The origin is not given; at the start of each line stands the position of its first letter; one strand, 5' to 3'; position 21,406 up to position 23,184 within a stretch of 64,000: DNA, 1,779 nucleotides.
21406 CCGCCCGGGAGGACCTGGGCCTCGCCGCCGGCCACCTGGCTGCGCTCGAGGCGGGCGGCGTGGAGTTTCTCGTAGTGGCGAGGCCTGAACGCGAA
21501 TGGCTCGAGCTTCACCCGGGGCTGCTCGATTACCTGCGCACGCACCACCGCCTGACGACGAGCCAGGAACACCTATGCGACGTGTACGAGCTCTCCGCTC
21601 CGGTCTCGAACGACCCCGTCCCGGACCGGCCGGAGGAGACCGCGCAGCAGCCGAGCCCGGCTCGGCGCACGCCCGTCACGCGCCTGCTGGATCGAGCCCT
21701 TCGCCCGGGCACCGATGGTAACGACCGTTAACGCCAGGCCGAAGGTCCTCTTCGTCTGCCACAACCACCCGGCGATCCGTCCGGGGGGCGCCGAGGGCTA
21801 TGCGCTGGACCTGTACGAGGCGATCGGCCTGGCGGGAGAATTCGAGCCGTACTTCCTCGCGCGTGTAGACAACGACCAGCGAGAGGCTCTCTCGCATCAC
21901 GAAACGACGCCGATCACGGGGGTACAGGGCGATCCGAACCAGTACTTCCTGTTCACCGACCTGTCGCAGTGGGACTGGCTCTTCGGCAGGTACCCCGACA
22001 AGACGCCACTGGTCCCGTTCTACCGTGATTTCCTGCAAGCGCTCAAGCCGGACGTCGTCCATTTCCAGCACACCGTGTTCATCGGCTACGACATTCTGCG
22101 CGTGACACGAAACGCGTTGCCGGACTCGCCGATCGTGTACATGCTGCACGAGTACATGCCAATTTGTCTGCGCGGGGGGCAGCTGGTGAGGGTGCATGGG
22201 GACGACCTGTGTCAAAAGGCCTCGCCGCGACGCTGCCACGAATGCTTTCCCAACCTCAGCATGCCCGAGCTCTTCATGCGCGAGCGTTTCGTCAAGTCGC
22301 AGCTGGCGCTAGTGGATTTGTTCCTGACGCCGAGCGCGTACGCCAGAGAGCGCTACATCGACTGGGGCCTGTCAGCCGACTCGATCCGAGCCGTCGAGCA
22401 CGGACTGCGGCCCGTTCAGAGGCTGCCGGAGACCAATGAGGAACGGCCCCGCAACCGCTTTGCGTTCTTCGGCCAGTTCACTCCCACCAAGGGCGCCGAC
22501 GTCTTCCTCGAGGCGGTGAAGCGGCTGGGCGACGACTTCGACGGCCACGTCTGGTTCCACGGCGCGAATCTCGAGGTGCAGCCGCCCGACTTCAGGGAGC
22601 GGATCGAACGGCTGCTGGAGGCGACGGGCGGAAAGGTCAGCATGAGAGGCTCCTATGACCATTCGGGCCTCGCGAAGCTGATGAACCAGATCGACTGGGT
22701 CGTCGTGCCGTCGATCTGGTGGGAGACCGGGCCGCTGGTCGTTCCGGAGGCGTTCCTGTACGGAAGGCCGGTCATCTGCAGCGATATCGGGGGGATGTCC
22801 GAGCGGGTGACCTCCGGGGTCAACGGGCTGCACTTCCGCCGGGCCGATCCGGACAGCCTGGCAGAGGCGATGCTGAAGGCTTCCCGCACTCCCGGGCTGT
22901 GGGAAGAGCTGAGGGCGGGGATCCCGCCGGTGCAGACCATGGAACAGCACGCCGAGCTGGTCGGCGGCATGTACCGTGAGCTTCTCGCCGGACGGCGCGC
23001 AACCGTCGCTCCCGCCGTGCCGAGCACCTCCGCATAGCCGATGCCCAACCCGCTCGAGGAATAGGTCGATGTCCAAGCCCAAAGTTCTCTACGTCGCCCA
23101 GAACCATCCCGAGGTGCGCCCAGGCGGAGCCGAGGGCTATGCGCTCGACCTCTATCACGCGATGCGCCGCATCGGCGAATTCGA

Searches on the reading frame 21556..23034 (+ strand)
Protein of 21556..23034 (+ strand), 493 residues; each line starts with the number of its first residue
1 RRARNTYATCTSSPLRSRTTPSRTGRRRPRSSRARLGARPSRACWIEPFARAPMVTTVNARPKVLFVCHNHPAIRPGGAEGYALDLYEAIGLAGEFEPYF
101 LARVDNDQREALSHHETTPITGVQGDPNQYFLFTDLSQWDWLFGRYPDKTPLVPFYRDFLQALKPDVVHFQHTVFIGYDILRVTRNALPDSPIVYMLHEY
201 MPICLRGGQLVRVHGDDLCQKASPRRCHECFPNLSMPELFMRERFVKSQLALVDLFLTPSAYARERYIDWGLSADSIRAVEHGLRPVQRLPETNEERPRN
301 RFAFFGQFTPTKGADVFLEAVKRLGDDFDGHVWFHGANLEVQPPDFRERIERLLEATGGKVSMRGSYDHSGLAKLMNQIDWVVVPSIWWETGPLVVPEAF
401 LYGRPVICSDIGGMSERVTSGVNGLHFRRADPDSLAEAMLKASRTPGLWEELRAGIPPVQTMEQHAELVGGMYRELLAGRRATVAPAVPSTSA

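Call 28: search_protein_families(library=pfam, proteins=[window:21556-23034:+], max_evalue=0.01)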
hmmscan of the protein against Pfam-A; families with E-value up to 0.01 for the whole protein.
window:21556-23034:+ (493 aa): 5 families
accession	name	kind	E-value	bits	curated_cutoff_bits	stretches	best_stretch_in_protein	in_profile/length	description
PF13692.12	Glyco_trans_1_4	-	3.6e-22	79.6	27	1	300-441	2-138/142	Glycosyl transferases group 1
PF00534.26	Glycos_transf_1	-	3.9e-20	72.5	26.4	1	295-446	11-159/172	Glycosyl transferases group 1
PF13439.12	Glyco_transf_4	-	1.3e-10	42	28.5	1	77-283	2-165/170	Glycosyltransferase Family 4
PF20706.3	GT4-conflict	-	3.8e-05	23.3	26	1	290-421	188-323/385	Family 4 Glycosyltransferase in conflict systems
PF13579.12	Glyco_trans_4_4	-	0.0047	17.7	29.7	1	77-280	1-155/158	Glycosyl transferase 4-like domain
